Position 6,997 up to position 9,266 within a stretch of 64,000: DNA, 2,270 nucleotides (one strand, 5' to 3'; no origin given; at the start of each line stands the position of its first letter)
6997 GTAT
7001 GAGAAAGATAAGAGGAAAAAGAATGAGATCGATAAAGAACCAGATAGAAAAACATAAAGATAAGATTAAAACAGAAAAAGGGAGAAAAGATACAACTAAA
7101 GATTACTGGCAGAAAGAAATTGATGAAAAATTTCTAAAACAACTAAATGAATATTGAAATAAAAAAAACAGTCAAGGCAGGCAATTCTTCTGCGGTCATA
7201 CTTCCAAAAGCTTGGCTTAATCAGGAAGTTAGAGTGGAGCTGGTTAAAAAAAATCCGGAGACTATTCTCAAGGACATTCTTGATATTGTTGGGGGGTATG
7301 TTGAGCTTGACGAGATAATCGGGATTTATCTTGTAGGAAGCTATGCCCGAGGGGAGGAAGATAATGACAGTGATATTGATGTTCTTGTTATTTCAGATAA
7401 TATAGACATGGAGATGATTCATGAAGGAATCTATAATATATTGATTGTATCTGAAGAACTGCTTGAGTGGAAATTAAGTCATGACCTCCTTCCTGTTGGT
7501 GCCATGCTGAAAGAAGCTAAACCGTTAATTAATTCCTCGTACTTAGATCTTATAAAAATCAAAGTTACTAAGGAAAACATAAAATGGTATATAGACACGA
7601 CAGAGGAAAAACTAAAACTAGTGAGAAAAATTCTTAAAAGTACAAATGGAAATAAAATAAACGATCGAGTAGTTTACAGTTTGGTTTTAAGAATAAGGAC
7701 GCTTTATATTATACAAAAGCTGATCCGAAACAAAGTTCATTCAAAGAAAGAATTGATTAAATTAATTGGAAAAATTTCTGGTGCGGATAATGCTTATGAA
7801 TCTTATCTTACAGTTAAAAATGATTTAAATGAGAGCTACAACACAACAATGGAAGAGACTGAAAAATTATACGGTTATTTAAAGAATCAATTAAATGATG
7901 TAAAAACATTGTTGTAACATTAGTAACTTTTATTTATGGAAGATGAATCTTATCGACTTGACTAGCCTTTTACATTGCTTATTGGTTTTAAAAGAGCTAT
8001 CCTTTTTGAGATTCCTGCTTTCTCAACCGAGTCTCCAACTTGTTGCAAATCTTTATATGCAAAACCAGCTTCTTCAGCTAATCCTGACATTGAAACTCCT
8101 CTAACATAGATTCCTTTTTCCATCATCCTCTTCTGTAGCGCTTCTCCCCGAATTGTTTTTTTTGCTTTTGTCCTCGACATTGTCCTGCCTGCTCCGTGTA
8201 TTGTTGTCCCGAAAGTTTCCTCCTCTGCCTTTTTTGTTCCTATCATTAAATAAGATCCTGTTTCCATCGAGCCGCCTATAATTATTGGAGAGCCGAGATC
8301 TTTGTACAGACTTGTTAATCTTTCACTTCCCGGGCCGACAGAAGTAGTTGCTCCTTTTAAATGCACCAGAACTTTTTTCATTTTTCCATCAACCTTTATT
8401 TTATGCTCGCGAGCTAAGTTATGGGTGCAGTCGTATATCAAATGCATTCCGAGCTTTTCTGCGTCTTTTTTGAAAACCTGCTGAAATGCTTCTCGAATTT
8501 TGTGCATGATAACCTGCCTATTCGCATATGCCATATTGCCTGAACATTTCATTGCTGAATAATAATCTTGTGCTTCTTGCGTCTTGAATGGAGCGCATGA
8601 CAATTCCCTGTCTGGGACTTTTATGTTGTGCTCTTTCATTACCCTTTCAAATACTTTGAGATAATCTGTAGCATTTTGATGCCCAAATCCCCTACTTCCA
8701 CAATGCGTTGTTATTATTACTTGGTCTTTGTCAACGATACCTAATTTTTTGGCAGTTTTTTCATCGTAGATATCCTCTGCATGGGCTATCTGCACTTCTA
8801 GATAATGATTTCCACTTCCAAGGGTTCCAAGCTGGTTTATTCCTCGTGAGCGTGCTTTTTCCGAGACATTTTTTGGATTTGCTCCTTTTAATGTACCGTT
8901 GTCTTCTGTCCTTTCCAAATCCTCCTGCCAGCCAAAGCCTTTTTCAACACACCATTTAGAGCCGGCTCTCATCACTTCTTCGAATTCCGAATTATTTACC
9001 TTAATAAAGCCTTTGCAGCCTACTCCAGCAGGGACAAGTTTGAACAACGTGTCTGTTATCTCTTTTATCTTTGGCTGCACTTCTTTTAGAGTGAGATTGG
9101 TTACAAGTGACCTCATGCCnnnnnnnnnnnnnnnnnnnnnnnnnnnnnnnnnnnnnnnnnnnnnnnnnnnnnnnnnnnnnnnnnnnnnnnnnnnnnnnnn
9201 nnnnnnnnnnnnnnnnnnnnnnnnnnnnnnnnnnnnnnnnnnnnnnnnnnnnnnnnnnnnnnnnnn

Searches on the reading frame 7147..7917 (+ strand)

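Call 14: search_protein_families(library=pfam, proteins=[window:7147-7917:+], max_evalue=0.001)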
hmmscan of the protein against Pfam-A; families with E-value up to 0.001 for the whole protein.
window:7147-7917:+ (256 aa): 2 families
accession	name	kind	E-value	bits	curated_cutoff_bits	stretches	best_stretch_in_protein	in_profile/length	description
PF01909.29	NTP_transf_2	-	5.9e-09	36.6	21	1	53-88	10-45/93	Nucleotidyltransferase domain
PF18765.7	Polbeta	-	2.7e-07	31.1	26.9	1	55-108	11-58/93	Polymerase beta, Nucleotidyltransferase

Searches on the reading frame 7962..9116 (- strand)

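Call 14: search_protein_families(library=pfam, proteins=[window:7962-9116:-], max_evalue=0.001)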
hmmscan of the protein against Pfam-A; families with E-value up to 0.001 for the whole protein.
window:7962-9116:- (384 aa): 1 family
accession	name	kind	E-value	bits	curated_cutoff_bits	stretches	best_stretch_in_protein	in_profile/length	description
PF01139.22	RtcB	-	1.1e-129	433.9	27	1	1-384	52-426/426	tRNA-splicing ligase RtcB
